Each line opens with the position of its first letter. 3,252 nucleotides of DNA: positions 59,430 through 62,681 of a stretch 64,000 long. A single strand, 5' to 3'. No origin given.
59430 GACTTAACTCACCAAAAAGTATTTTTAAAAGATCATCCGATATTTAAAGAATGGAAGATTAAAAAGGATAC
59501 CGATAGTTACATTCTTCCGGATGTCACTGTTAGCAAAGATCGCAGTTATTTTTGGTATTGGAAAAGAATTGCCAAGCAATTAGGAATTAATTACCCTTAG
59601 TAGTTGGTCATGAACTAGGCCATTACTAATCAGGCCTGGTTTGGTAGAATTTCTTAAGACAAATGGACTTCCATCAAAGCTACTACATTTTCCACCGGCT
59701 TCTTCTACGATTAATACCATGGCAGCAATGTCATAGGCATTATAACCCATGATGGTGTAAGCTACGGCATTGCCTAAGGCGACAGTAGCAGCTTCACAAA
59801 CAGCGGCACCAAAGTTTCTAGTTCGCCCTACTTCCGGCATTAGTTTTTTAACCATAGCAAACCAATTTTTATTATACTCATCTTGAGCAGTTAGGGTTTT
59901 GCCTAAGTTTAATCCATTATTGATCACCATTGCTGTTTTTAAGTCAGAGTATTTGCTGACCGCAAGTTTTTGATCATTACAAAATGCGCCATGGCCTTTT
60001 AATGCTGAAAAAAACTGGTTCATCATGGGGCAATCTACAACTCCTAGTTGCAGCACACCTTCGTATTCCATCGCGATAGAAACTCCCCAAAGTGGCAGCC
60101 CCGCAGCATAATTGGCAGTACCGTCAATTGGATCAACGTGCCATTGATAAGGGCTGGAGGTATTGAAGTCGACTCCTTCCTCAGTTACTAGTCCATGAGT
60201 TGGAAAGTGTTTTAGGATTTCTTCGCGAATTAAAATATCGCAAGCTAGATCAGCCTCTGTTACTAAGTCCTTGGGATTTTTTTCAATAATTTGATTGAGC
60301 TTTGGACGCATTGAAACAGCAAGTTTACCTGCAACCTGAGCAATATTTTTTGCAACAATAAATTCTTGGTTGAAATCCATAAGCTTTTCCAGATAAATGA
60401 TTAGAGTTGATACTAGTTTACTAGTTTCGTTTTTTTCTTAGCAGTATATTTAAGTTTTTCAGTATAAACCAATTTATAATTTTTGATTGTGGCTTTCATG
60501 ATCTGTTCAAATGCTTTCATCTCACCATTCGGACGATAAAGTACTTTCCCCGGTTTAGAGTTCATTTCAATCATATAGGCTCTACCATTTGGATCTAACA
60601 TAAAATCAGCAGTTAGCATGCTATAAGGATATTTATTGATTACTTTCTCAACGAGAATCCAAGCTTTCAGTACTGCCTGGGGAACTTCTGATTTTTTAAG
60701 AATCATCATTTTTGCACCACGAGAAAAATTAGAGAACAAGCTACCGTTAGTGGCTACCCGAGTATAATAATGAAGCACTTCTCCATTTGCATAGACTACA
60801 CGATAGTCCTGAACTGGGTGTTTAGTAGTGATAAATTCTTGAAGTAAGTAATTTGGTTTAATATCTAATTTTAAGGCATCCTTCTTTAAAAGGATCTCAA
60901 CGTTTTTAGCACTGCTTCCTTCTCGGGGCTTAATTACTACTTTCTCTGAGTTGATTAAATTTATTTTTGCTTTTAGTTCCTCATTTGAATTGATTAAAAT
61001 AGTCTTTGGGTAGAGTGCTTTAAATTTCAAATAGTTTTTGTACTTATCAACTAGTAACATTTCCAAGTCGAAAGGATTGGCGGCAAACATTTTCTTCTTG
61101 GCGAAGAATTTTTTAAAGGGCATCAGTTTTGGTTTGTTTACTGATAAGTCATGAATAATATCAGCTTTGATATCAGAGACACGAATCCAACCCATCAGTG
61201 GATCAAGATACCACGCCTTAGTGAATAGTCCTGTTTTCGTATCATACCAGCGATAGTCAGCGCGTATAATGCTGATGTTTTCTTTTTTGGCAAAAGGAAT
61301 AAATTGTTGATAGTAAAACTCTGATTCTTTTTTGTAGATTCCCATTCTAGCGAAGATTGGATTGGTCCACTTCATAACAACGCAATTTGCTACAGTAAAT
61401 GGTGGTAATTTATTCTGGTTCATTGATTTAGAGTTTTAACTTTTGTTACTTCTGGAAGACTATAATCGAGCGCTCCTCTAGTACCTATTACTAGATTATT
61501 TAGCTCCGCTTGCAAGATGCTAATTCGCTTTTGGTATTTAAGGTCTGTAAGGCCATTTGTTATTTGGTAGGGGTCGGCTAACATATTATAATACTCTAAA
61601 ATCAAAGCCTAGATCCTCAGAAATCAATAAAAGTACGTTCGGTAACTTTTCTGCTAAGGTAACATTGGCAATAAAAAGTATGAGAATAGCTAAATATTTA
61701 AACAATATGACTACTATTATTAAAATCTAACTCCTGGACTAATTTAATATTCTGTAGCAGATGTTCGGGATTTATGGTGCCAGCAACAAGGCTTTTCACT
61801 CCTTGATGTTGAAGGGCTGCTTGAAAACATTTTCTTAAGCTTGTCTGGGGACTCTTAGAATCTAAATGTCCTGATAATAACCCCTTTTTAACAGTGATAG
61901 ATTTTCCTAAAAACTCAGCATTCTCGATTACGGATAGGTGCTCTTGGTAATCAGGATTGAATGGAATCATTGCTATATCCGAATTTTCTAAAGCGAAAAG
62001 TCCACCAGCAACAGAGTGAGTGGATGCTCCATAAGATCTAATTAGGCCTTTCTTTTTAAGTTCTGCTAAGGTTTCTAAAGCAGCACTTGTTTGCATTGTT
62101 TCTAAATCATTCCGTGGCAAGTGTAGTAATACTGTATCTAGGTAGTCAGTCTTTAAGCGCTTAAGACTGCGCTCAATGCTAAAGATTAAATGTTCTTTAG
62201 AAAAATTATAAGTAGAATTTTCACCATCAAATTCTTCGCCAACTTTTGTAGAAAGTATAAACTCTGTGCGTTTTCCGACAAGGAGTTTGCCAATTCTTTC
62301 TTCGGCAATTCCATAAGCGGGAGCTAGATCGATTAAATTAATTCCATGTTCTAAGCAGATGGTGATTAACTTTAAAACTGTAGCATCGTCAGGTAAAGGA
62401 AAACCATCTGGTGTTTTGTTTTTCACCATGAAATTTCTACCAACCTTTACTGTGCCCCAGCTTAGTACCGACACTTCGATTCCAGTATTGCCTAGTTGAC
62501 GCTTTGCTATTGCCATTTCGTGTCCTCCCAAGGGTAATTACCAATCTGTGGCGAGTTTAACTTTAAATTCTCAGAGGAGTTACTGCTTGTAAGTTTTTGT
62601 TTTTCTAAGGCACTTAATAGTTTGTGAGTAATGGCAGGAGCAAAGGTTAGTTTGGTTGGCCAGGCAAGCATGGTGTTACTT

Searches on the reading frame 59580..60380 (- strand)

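Call 82: search_protein_families(library=pfam, proteins=[window:59580-60380:-], max_evalue=0.00001)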
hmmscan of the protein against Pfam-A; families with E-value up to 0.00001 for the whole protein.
window:59580-60380:- (266 aa): 1 family
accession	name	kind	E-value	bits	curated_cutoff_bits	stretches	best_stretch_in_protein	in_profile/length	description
PF00459.30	Inositol_P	-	6.5e-52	177.1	27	1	9-253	8-254/271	Inositol monophosphatase family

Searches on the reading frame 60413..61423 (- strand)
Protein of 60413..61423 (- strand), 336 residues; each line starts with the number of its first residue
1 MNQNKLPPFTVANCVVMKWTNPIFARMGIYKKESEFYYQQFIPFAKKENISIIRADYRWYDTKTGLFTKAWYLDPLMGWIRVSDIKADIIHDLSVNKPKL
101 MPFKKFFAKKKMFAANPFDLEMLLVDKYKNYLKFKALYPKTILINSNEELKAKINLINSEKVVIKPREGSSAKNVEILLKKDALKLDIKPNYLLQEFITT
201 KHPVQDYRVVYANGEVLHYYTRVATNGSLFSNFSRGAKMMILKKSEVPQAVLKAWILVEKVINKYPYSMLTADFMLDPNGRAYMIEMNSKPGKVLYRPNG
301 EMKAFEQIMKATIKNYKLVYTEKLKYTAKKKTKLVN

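Call 82: search_protein_families(library=pfam, proteins=[window:60413-61423:-], max_evalue=0.00001)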
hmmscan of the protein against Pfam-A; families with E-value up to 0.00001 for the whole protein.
window:60413-61423:- (336 aa): 2 families
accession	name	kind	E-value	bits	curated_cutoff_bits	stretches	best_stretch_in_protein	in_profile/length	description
PF14398.11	ATPgrasp_YheCD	-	1.6e-13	51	26.8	1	191-314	107-250/255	YheC/D like ATP-grasp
PF08443.16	RimK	-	9.5e-12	45.4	21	1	137-293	17-169/188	RimK-like ATP-grasp domain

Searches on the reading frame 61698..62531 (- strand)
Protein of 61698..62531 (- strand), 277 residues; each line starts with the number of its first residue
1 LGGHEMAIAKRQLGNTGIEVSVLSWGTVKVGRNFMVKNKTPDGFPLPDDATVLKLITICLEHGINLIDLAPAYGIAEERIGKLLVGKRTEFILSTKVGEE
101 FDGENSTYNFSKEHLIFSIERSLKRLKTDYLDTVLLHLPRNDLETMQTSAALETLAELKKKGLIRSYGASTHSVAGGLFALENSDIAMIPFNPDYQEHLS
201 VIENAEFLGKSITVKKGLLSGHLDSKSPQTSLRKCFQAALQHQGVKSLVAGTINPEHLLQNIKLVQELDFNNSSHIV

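Call 82: search_protein_families(library=pfam, proteins=[window:61698-62531:-], max_evalue=0.00001)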
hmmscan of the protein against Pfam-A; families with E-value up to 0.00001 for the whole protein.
window:61698-62531:- (277 aa): 1 family
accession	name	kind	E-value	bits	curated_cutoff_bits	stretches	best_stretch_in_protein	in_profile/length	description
PF00248.27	Aldo_ket_red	-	6.1e-29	101.4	24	1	48-174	17-143/291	Aldo/keto reductase family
